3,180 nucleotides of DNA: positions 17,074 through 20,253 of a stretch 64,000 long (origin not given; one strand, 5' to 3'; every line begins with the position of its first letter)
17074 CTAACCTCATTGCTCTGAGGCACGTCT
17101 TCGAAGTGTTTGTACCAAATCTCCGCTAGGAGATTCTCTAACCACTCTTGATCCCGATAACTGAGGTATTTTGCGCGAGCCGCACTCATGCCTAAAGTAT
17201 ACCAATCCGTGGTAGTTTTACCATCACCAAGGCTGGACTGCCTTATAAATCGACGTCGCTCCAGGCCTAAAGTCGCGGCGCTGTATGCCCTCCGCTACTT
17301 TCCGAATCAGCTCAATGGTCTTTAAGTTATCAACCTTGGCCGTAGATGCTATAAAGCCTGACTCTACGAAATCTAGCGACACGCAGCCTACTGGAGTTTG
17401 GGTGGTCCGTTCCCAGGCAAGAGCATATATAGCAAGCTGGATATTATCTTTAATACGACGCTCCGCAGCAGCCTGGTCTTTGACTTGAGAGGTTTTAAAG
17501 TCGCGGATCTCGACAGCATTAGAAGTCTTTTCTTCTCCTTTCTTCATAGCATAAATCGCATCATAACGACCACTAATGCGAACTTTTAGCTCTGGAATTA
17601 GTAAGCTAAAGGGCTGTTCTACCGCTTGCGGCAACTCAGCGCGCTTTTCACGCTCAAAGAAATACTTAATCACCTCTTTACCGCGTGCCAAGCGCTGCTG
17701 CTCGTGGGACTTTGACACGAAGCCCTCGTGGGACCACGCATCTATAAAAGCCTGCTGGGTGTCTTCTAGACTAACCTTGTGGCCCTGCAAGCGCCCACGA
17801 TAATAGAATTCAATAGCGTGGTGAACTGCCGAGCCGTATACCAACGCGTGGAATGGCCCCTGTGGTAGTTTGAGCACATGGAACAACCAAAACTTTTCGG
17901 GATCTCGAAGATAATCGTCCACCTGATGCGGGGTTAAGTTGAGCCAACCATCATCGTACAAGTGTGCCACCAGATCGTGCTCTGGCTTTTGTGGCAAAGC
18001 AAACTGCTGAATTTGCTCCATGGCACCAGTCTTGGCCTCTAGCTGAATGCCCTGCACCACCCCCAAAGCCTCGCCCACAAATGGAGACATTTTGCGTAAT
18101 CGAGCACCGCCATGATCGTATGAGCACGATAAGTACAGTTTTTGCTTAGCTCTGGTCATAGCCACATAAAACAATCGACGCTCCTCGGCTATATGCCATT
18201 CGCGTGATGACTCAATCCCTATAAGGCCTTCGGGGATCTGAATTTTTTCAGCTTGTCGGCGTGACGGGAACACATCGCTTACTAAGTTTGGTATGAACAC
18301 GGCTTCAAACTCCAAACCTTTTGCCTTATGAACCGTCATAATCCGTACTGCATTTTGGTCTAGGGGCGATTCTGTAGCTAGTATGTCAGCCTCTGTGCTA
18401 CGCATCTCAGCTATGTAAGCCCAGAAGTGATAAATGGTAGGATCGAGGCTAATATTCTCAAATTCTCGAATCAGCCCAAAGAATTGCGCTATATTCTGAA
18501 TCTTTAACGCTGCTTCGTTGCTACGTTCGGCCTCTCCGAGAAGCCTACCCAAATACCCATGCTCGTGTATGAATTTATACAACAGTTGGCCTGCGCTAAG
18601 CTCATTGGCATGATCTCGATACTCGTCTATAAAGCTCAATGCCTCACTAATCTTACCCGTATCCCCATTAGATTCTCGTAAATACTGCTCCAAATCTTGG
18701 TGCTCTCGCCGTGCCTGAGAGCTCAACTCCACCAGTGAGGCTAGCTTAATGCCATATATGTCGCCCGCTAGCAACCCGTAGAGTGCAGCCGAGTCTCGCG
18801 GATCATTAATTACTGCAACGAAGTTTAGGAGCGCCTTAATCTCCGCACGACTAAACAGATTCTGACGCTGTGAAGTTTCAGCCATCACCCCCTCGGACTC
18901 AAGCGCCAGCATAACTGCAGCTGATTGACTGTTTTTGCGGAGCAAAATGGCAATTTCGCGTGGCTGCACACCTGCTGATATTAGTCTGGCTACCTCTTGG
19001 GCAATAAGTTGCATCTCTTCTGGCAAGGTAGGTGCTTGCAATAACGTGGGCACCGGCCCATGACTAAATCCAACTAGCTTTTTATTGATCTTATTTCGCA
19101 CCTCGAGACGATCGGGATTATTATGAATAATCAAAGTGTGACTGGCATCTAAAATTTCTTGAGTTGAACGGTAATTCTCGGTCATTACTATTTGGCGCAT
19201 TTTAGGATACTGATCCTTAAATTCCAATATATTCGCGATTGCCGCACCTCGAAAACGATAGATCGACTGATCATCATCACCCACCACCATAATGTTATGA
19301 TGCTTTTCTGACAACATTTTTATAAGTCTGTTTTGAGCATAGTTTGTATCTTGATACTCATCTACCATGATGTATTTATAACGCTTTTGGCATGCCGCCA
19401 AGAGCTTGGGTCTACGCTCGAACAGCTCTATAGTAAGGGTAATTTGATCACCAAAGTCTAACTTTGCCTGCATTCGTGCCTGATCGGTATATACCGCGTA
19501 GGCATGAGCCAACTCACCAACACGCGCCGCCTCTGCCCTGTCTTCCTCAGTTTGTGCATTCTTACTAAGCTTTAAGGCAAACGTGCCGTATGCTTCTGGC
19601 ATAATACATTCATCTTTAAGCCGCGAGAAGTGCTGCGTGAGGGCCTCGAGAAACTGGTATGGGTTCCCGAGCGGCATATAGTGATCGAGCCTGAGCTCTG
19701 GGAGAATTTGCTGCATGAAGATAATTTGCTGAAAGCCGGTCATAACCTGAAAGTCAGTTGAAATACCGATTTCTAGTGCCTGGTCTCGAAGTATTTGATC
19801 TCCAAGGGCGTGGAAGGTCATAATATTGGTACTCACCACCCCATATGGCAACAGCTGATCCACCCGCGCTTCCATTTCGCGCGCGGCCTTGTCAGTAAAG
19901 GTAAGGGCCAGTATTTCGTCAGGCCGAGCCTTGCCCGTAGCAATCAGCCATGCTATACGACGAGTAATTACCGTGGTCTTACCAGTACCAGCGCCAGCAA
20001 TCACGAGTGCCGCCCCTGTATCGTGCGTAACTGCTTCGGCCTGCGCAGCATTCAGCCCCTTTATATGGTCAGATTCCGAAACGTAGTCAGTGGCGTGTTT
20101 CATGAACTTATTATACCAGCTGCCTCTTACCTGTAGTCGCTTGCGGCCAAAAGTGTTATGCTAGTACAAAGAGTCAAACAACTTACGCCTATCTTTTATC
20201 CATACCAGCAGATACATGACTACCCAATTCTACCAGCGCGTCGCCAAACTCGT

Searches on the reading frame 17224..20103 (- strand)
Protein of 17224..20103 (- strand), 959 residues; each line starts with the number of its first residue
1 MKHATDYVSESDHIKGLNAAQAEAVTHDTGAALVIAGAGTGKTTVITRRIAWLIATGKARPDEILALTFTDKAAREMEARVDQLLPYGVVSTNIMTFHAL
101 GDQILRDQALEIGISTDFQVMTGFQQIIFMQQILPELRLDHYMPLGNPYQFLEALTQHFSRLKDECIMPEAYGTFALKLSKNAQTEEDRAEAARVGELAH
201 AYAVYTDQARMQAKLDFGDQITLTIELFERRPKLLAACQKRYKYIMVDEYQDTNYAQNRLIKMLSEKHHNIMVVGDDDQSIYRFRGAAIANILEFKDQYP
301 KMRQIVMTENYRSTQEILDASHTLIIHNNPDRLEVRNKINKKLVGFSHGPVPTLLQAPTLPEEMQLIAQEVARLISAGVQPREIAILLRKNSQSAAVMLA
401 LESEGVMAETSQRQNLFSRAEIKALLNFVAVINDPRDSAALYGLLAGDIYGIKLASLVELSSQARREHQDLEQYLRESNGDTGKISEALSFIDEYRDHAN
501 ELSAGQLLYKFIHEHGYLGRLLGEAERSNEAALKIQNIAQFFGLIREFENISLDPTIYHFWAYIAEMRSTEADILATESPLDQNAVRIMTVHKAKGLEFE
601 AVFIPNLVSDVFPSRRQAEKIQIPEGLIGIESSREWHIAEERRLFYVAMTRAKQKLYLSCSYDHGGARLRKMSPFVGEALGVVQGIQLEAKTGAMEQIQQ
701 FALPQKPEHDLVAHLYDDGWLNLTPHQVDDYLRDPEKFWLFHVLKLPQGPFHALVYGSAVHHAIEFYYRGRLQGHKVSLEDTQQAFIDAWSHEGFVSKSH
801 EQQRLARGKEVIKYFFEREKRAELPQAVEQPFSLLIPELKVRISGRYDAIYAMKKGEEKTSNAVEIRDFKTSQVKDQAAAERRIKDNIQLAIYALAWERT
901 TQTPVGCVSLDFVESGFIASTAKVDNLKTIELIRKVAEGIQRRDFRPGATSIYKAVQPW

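Call 90: search_protein_families(library=pfam, proteins=[window:17224-20103:-], max_evalue=0.001)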
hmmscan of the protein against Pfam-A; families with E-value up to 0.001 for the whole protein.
window:17224-20103:- (959 aa): 8 families
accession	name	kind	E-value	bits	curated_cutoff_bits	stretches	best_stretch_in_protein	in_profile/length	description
PF00580.27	UvrD-helicase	-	7e-76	255.9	23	1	17-300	1-271/271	UvrD/REP helicase N-terminal domain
PF13361.12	UvrD_C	-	4.4e-53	181.4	25.6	1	305-661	1-348/350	UvrD-like helicase C-terminal domain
PF13245.12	AAA_19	-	9.2e-27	94.3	25.1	1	21-285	1-134/134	AAA domain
PF12705.13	PDDEXK_1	-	2.3e-19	70.8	22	1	723-945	2-229/247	PD-(D/E)XK nuclease superfamily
PF13538.12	UvrD_C_2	-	6.3e-14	52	27.4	2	631-658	24-51/52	UvrD-like helicase C-terminal domain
PF13604.12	AAA_30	-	8.5e-09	35.8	27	1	17-81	2-66/191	AAA domain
PF01443.25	Viral_helicase1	-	1.3e-07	32.2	21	0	235-285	51-102/228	Viral superfamily 1 RNA helicase core domain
PF13087.12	AAA_12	-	5.8e-05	23.2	27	0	582-660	135-192/195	AAA domain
